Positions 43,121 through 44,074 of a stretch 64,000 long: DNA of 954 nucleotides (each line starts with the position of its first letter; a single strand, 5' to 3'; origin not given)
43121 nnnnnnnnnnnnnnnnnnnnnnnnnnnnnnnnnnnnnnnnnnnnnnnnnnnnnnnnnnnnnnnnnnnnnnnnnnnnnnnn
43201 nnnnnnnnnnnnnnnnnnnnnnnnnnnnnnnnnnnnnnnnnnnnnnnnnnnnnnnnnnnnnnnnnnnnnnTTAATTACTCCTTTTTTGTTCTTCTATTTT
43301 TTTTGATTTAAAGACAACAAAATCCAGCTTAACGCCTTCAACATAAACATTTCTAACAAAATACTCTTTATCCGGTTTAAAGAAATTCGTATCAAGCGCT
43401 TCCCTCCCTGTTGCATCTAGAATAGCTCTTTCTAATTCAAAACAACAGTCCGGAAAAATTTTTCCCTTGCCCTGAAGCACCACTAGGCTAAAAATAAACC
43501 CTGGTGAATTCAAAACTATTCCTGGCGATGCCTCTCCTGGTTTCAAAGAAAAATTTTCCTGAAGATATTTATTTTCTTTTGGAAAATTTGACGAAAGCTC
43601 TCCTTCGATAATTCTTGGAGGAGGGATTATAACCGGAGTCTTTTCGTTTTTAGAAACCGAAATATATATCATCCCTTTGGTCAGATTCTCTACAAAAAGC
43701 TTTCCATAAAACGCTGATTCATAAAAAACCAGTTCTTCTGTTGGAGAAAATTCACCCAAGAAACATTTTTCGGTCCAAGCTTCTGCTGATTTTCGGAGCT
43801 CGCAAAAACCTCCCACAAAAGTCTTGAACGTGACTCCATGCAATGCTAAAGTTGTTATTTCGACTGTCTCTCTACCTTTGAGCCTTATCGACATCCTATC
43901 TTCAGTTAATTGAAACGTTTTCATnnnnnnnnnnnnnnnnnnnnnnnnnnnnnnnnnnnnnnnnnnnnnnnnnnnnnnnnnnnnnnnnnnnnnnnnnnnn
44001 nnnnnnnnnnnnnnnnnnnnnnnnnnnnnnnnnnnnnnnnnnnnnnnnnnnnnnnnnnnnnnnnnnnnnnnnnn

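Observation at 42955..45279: Cluster of four unrecognisable genes in two convergent mini-operons between the dcw cluster and a NUDIX gene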

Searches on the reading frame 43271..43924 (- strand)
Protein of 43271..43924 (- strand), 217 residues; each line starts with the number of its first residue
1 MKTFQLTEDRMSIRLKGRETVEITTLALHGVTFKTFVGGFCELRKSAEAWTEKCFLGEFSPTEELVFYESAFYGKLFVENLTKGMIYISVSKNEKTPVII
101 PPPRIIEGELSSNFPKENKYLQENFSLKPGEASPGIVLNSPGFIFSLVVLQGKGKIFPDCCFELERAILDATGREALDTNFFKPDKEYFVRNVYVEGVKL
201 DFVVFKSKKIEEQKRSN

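Call 3: search_protein_families(library=pfam, proteins=[window:43271-43924:-], max_evalue=1)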
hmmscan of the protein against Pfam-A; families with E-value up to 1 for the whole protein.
window:43271-43924:- (217 aa): 1 family
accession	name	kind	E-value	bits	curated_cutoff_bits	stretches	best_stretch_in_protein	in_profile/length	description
PF19184.5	DUF5866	-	0.33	11.2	25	1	52-94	31-73/74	Family of unknown function (DUF5866)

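Call 4: search_protein_families(library=ncbifam, proteins=[window:43271-43924:-], max_evalue=1)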
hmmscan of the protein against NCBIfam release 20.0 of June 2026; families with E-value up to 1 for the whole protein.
window:43271-43924:- (217 aa): 0 families

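Call 5: search_protein_families(library=padloc, proteins=[window:43271-43924:-], max_evalue=1)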
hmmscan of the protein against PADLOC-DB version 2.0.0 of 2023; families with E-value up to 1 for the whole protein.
window:43271-43924:- (217 aa): 0 families

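Call 10: find_homologous_proteins(query=window:43271-43924:-, max_evalue=0.01)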
Query window:43271-43924:- (217 aa): 1 proteins with E <= 0.01 among 129 candidates.
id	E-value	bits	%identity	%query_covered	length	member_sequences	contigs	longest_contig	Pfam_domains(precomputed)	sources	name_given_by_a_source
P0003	5.0e-140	482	100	100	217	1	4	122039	-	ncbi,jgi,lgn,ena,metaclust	metaclust:\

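Call 28: predict_structure(protein=window:43271-43924:-)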
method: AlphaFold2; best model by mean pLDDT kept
length: 217 residues; sequences in the alignment: 1
mean_pLDDT: 32.7   pTM: 0.24
mean pLDDT of the five models: 32.7, 32.1, 32.0, 31.5, 27.5
residues with pLDDT >= 90: 0; 70-90: 0; 50-70: 0; < 50: 217
segments of 3 or more residues with pLDDT < 50: 1-217
pLDDT, mean of each block of 10 residues (from residue 1): 27 29 27 32 34 35 27 28 28 27 28 33 36 31 31 35 43 38 39 40 39 32
secondary structure, 60 per line:
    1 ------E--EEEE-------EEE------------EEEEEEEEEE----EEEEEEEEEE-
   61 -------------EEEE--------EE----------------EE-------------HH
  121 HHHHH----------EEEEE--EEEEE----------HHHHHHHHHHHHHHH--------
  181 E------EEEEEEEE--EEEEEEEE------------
elements in order: E10-13 E21-23 E36-45 E50-59 E74-77 H119-125 E136-140 E143-147 H158-172 E188-195 E198-205
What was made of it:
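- On Cupin superfamily (p104-like domain): The only model, of p217 from a single sequence, has pLDDT 32.7 (call 28).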

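Call 29: search_protein_representatives(protein=window:43271-43924:-)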
Query: 217 residues. Proteins with E-value up to 0.001 (for the whole library): 3; up to 1e-10: 2; up to 1e-30: 2. The best 3 are listed.
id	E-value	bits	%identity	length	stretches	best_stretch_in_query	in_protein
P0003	1.6e-140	481.8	100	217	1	1-217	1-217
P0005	2.4e-41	157.7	44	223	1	3-211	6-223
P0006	6.2e-06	42.0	33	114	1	104-209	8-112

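Call 32: search_protein_families(library=phrogs, proteins=[window:43271-43924:-, P0006], max_evalue=1)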
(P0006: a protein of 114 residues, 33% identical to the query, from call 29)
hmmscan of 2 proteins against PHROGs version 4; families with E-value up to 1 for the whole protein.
window:43271-43924:- (217 aa): 0 families

P0006 (114 aa): 0 families

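Call 41: search_dna_similar(query=window:43271-43924:-, collection=phages, mode=protein, max_evalue=0.01)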
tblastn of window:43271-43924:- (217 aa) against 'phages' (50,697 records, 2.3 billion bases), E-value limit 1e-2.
No match.

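Call 58: find_encoding_contigs(protein=P0006, flank=5000)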
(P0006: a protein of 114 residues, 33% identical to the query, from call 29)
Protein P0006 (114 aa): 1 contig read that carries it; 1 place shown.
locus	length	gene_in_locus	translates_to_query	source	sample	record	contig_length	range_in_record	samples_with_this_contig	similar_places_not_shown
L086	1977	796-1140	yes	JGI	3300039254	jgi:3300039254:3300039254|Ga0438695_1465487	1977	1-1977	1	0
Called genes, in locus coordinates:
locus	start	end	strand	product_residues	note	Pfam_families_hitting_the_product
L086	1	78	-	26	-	?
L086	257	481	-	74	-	-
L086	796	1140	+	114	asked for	-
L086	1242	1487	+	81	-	-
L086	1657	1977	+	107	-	?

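Call 68: search_protein_families(library=pfam, proteins=[P0005, L086:1221-1487:+], max_evalue=1)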
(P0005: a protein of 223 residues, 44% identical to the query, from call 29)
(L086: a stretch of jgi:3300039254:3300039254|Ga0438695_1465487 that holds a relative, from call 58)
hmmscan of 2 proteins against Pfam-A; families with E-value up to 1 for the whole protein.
P0005 (223 aa): 0 families

L086:1221-1487:+ (88 aa): 0 families

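Call 81: search_dna_similar(query=window:43271-43924:-, collection=plasmids, mode=protein, max_evalue=0.01)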
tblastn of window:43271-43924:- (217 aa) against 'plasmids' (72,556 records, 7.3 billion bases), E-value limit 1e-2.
No match.

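Call 87: search_protein_families(library=ncbifam, proteins=[P0005, P0006, L086:1221-1487:+], max_evalue=0.1)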
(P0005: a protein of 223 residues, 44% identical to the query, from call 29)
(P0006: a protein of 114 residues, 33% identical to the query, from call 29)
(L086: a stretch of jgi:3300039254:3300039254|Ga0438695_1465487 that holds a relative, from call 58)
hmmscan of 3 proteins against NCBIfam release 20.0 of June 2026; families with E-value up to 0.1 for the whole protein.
P0005 (223 aa): 0 families

P0006 (114 aa): 0 families

L086:1221-1487:+ (88 aa): 0 families

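Call 88: search_protein_families(library=padloc, proteins=[P0005, P0006, L086:1221-1487:+], max_evalue=0.1)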
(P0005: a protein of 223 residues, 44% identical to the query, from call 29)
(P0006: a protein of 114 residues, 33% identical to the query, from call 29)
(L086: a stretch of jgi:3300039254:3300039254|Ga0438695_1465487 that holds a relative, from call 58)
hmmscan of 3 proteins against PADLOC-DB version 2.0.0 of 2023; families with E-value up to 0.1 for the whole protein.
P0005 (223 aa): 0 families

P0006 (114 aa): 0 families

L086:1221-1487:+ (88 aa): 0 families

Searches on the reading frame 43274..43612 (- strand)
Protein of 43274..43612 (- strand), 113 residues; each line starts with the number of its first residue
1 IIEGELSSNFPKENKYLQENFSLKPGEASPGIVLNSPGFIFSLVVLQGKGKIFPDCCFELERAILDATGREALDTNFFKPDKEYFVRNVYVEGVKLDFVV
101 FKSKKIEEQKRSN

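Call 46: search_solved_structures(query=A2, max_evalue=10)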
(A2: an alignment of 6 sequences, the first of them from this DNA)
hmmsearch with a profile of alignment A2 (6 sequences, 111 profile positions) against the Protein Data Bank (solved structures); distinct sequences matched with E-value up to 10: 2.
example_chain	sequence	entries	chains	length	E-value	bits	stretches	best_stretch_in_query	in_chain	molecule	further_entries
9x90_B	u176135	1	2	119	0.88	13.4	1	35-67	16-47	Lasso peptide biosynthesis PqqD family chaperone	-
7o4m_A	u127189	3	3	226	0.88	13.4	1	46-107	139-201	tRNA (Adenine(22)-N(1))-methyltransferase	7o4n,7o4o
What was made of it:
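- On Cupin superfamily (p104-like domain): The PDB profile search gave nothing below E 0.88 (call 46).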

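Call 47: search_protein_families(library=pfam, alignment_id=A2, max_evalue=1)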
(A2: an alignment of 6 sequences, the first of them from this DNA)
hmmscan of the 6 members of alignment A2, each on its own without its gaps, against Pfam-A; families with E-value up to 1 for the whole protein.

A. member 1, seq(113 aa): 0 families

B. families by the number of members that match (of 6 scanned): 0 families
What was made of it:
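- On Cupin superfamily (p104-like domain): No Pfam hit for any of the 6 members at E <= 1 (call 47).
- Closest known: Cupin-type small beta-barrel domains. Different: No cupin family in Pfam or the PDB is hit, even at E <= 1-10 (calls 46, 47).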

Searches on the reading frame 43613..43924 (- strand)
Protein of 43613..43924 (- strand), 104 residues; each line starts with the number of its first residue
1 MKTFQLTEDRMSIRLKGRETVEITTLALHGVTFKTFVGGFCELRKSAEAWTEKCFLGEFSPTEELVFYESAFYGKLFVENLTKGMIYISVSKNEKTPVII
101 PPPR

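Call 79: search_solved_structures(query=A3, max_evalue=10)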
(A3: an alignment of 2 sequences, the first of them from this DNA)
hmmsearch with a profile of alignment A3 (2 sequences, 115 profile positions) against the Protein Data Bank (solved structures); distinct sequences matched with E-value up to 10: 0.
